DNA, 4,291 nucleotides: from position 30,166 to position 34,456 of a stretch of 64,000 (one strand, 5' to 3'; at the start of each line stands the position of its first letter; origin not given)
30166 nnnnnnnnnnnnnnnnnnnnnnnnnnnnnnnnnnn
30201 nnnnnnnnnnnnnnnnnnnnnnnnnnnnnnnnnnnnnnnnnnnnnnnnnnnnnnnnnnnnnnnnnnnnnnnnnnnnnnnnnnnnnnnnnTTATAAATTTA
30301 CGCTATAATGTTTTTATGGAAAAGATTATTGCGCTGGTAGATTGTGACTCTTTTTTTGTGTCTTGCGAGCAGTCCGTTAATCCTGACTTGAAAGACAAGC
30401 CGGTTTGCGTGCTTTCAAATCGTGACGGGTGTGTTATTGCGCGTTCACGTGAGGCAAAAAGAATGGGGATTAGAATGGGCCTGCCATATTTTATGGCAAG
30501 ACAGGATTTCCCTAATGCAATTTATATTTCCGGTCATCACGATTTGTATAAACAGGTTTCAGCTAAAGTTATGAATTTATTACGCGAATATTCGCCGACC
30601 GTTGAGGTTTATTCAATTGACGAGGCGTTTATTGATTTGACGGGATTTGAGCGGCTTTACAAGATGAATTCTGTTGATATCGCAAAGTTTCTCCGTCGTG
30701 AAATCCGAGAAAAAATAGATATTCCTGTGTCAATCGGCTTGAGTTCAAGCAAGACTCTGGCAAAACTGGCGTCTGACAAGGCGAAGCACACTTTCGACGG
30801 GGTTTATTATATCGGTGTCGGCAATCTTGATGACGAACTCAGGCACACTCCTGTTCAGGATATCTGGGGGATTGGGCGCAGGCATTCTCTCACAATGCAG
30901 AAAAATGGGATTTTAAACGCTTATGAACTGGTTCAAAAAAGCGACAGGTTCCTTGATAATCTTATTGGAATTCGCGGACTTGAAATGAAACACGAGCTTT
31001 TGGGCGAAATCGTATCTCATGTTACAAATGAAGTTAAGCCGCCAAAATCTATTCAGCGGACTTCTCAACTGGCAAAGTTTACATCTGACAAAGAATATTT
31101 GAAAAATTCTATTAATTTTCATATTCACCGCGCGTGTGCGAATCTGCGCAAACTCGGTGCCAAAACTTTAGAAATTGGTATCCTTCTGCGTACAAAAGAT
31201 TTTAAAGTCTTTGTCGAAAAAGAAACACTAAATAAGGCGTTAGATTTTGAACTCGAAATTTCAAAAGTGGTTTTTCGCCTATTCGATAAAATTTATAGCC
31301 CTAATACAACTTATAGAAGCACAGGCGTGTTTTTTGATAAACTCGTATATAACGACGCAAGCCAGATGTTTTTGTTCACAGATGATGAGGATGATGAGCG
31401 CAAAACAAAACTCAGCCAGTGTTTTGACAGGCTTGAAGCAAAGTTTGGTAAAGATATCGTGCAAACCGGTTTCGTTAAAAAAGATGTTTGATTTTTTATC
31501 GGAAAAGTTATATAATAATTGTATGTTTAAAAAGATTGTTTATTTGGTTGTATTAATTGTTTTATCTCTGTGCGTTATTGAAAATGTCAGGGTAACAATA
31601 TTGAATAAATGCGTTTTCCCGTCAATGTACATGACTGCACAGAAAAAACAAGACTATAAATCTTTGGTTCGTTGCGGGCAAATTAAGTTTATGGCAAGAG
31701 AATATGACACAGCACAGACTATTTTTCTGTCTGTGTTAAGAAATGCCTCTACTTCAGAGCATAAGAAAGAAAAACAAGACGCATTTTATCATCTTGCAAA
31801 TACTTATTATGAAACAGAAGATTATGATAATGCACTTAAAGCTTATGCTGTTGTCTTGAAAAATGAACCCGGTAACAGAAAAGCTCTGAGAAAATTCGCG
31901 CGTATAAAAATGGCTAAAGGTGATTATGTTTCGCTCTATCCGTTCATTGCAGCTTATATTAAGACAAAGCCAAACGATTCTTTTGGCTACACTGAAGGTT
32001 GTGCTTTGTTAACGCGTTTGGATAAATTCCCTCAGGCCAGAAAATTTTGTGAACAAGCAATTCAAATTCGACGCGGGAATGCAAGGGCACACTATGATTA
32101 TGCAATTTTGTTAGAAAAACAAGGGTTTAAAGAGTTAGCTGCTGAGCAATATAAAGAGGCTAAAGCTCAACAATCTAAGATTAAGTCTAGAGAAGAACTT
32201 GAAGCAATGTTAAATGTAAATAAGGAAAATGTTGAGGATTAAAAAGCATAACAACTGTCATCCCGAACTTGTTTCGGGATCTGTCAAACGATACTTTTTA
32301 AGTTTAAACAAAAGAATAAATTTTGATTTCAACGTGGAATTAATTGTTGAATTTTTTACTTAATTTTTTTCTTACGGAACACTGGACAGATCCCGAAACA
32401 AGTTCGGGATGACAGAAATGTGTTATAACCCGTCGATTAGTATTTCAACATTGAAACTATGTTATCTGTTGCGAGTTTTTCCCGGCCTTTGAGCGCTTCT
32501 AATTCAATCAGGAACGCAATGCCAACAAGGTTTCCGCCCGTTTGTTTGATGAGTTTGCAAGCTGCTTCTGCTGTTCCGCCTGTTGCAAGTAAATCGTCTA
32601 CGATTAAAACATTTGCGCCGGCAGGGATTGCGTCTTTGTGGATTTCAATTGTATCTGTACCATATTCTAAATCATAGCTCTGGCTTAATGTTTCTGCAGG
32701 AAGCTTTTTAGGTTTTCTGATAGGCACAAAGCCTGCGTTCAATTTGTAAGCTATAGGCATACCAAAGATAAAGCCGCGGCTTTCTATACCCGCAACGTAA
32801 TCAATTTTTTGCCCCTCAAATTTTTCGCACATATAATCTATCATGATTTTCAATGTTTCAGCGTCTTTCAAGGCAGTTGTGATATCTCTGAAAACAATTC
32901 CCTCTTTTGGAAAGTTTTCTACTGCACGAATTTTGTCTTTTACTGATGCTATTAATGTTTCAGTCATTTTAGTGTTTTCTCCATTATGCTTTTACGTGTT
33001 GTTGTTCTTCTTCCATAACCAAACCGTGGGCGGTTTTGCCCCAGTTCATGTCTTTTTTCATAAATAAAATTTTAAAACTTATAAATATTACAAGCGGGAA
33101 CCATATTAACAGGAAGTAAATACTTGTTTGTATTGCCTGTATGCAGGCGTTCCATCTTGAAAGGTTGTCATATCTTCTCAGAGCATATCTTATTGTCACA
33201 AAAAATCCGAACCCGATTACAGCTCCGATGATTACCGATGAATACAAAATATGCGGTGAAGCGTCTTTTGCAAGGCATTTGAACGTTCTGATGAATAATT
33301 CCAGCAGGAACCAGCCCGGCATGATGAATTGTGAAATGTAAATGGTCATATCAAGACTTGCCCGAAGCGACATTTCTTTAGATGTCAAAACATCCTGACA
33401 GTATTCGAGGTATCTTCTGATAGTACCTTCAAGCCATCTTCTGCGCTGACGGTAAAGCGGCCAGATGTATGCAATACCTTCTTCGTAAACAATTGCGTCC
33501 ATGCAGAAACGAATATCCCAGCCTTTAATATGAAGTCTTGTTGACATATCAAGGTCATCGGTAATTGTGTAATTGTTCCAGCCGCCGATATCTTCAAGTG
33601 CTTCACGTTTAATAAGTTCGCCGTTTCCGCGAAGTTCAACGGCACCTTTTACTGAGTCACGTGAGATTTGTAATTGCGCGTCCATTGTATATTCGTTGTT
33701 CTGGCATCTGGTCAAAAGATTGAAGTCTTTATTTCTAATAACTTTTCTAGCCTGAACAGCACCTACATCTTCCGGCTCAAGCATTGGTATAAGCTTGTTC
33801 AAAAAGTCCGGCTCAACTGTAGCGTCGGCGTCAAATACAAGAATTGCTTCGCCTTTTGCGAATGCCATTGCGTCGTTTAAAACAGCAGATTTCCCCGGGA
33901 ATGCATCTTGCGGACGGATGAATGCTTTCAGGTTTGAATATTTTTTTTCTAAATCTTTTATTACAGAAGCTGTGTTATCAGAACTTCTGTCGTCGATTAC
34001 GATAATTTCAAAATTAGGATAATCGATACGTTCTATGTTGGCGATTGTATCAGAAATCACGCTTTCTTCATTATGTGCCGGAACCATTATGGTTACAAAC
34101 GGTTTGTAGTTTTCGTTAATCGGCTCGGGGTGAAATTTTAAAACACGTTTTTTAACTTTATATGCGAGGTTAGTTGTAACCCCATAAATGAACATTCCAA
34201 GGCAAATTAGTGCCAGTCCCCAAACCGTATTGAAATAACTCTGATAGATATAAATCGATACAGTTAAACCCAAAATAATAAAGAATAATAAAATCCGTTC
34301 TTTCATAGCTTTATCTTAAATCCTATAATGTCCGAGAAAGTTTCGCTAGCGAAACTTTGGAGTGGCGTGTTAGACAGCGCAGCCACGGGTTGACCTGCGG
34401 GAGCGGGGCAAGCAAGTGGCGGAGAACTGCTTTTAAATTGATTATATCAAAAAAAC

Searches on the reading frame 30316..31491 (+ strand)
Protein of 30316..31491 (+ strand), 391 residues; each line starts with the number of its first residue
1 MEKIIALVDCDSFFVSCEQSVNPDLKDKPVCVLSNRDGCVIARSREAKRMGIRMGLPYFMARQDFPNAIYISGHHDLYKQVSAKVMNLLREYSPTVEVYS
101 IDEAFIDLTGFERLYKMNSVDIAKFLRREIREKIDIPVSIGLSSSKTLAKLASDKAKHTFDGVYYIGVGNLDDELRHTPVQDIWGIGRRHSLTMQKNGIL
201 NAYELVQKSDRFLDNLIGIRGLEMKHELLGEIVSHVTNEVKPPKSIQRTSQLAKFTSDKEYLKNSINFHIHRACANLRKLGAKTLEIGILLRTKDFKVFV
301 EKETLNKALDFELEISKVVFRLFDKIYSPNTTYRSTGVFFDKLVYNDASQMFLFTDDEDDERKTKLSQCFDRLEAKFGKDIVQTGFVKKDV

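Call 64: search_protein_families(library=pfam, proteins=[window:30316-31491:+], max_evalue=0.00001)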
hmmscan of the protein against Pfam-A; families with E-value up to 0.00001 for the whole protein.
window:30316-31491:+ (391 aa): 2 families
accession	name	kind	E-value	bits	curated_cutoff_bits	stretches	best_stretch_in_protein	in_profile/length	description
PF00817.25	IMS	-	1.2e-45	155.5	23.2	1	8-154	1-148/148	impB/mucB/samB family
PF11799.13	IMS_C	-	8.2e-11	42.7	20.7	1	243-351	1-107/109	impB/mucB/samB family C-terminal domain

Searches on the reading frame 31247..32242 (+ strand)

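Call 64: search_protein_families(library=pfam, proteins=[window:31247-32242:+], max_evalue=0.00001)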
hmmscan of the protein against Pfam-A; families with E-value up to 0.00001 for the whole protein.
window:31247-32242:+ (331 aa): 7 families
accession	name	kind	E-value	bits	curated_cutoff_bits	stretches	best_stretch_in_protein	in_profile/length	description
PF14559.12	TPR_19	-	8.1e-10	39.3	25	0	260-308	6-54/68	Tetratricopeptide repeat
PF07719.23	TPR_2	-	5e-09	36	27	0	178-210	2-34/34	Tetratricopeptide repeat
PF13424.12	TPR_12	-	8.9e-08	32.7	30.1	0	144-204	10-72/77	Tetratricopeptide repeat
PF13432.12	TPR_16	-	1e-07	32.7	32.7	0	150-210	10-64/65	Tetratricopeptide repeat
PF13428.12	TPR_14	-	5.2e-07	30.2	23.5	0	179-220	3-44/44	Tetratricopeptide repeat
PF14853.12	Fis1_TPR_C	-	3e-06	27.7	25.3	0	178-215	2-41/53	Fis1 C-terminal tetratricopeptide repeat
PF00515.34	TPR_1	-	6.2e-06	26.3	27.8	0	178-200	2-24/34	Tetratricopeptide repeat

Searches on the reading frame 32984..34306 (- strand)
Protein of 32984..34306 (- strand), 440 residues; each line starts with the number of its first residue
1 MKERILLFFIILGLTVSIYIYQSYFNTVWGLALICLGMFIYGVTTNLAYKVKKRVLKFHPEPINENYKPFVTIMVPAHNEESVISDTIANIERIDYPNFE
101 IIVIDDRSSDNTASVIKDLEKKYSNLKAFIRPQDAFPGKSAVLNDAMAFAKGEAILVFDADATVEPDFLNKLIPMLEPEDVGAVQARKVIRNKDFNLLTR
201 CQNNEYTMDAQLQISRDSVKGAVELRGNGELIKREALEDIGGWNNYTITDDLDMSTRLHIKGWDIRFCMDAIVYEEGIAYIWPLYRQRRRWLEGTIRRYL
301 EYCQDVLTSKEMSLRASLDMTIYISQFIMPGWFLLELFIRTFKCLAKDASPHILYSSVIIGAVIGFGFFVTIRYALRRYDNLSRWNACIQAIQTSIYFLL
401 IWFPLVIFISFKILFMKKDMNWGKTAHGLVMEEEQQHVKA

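Call 64: search_protein_families(library=pfam, proteins=[window:32984-34306:-], max_evalue=0.00001)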
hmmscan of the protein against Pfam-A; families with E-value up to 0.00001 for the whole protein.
window:32984-34306:- (440 aa): 5 families
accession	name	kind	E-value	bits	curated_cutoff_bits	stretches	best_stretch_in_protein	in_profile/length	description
PF13641.12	Glyco_tranf_2_3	-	3.2e-37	129.2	27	1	71-293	3-229/230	Glycosyltransferase like family 2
PF00535.33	Glycos_transf_2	-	1.3e-28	100.4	23.3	1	72-240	1-167/168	Glycosyl transferase family 2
PF13632.12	Glyco_trans_2_3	-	4.5e-23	82.6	27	1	155-349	2-153/198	Glycosyl transferase family group 2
PF10111.15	Glyco_tranf_2_2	-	2.3e-12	47.4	27.3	1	71-294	2-234/276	Glycosyltransferase like family 2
PF13506.12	Glyco_transf_21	-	1.2e-10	41.6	21.7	1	138-291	17-172/174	Glycosyl transferase family 21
